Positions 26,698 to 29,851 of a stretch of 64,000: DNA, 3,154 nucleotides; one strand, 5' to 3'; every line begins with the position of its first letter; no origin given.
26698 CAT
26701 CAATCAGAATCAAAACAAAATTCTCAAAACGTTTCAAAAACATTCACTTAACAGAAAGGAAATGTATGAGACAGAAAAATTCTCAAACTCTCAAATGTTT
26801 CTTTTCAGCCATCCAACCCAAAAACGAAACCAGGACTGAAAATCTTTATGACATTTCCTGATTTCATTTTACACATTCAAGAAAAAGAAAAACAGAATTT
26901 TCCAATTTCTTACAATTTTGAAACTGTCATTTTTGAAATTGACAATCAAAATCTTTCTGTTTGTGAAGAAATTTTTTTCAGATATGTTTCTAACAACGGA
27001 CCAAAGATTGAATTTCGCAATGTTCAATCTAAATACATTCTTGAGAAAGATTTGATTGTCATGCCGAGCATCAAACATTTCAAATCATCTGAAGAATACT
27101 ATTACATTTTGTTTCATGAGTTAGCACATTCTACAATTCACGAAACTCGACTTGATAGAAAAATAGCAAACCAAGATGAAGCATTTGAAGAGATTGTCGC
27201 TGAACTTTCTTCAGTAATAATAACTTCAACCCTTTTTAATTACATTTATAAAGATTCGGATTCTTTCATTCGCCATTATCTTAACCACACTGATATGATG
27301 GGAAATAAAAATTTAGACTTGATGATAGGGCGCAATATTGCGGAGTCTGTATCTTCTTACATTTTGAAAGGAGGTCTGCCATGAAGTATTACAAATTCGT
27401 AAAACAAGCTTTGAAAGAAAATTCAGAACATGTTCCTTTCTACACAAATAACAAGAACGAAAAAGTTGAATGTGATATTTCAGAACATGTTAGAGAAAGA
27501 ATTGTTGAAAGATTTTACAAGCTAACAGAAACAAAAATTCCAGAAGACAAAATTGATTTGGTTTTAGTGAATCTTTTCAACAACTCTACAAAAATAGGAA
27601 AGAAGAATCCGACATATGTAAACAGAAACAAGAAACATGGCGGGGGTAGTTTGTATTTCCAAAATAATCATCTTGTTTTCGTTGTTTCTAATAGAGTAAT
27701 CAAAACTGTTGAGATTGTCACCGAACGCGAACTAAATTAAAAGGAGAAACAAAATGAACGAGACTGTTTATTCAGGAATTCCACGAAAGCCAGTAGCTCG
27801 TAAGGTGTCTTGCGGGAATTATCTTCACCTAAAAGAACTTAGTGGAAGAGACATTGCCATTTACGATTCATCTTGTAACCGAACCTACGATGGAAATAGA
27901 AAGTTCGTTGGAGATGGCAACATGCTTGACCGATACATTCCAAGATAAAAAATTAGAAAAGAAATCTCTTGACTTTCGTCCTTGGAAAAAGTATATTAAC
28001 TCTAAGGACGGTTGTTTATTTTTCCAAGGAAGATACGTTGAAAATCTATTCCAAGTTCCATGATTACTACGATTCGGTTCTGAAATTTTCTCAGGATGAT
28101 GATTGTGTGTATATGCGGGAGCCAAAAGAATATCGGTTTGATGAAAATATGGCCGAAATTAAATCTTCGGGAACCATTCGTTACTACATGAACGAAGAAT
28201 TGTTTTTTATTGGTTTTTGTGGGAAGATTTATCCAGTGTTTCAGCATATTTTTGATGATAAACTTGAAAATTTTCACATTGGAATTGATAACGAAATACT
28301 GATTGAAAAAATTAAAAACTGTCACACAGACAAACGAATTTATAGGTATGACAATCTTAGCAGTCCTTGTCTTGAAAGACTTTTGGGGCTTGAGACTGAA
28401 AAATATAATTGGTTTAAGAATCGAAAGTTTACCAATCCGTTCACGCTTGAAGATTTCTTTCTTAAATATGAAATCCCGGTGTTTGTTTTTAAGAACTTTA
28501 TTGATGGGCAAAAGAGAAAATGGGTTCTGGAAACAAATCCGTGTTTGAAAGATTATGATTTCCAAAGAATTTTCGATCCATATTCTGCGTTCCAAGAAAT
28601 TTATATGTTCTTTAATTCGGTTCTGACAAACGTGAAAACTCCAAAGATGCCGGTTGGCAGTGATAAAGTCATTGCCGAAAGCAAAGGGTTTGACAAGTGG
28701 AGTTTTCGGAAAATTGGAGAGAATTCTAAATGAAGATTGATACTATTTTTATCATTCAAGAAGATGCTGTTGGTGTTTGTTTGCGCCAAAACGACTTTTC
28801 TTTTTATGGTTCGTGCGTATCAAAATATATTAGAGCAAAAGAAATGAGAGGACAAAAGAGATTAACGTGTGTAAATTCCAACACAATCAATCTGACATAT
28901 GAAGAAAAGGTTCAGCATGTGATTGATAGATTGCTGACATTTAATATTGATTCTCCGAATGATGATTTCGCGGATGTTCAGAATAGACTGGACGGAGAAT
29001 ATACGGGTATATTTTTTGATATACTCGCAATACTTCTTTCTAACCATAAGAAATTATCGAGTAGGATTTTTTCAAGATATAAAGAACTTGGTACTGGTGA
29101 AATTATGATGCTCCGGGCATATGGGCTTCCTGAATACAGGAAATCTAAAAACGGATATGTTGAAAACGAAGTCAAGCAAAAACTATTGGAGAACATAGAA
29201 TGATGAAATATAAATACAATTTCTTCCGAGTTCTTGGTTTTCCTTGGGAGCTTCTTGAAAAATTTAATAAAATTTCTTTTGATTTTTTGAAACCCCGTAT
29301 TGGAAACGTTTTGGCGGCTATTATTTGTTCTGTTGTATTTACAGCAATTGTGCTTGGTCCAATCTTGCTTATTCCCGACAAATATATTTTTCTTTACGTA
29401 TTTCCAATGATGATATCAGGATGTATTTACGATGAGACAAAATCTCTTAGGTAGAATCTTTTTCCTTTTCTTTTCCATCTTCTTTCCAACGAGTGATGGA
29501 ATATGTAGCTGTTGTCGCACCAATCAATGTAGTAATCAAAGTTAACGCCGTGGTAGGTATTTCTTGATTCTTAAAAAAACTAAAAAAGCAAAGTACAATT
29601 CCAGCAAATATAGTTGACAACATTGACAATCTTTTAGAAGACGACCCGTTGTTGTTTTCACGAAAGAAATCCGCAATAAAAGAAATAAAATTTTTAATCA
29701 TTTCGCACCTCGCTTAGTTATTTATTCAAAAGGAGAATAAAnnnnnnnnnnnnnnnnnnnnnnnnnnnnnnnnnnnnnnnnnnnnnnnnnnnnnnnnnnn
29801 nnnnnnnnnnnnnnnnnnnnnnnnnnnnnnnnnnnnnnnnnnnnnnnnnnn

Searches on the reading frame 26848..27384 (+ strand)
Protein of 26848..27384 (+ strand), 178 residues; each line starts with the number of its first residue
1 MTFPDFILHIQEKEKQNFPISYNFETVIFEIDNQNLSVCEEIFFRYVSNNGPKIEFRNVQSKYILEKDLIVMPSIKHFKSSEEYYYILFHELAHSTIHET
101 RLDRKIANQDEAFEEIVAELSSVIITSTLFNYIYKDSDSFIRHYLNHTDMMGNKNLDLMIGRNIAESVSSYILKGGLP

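Call 3: search_protein_families(library=pfam, proteins=[window:26848-27384:+], max_evalue=0.01)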
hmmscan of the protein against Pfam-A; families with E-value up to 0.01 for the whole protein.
window:26848-27384:+ (178 aa): 1 family
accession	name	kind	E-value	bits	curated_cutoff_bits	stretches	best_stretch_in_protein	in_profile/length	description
PF18818.7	MPTase-PolyVal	-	9.5e-19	68.2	27.5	1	47-146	7-111/126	Zincin-like metallopeptidase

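Call 80: search_protein_families(library=padloc, proteins=[window:26848-27384:+], max_evalue=0.001)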
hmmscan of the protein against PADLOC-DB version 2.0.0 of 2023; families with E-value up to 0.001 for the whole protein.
window:26848-27384:+ (178 aa): 1 family
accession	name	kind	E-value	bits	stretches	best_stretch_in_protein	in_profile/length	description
PDLC04036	PD-T4-4_B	-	0.00033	18.7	1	106-164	99-154/203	-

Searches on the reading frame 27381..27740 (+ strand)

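Call 33: search_protein_families(library=pfam, proteins=[window:27381-27740:+], max_evalue=0.01)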
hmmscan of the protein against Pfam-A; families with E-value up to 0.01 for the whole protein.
window:27381-27740:+ (119 aa): 0 families

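Call 79: search_protein_families(library=phrogs, proteins=[window:27381-27740:+], max_evalue=0.001)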
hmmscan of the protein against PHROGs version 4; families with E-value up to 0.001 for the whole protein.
window:27381-27740:+ (119 aa): 1 family
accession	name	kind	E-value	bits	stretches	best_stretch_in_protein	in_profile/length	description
phrog_23942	-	unknown function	6.3e-05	23.8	1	25-110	3-89/201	-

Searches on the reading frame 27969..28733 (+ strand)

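Call 3: search_protein_families(library=pfam, proteins=[window:27969-28733:+], max_evalue=0.01)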
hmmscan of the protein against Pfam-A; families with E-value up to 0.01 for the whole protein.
window:27969-28733:+ (254 aa): 0 families

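Call 79: search_protein_families(library=phrogs, proteins=[window:27969-28733:+], max_evalue=0.001)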
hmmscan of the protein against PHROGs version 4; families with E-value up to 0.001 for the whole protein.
window:27969-28733:+ (254 aa): 1 family
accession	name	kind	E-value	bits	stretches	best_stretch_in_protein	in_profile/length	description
phrog_4243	-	unknown function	6.4e-13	50.5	1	25-249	2-230/232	-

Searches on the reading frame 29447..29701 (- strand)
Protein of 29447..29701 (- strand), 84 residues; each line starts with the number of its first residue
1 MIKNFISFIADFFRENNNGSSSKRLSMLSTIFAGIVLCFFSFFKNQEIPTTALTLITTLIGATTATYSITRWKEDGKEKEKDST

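Call 33: search_protein_families(library=pfam, proteins=[window:29447-29701:-], max_evalue=0.01)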
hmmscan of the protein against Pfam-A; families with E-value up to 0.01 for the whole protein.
window:29447-29701:- (84 aa): 1 family
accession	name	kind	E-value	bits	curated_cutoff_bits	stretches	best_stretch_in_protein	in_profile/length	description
PF07695.17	7TMR-DISM_7TM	-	0.0078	16.6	29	1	6-69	81-145/205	7TM diverse intracellular signalling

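Call 79: search_protein_families(library=phrogs, proteins=[window:29447-29701:-], max_evalue=0.001)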
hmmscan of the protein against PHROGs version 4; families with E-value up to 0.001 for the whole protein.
window:29447-29701:- (84 aa): 0 families

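Call 80: search_protein_families(library=padloc, proteins=[window:29447-29701:-], max_evalue=0.001)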
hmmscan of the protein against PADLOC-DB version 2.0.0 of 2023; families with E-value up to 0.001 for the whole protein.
window:29447-29701:- (84 aa): 0 families
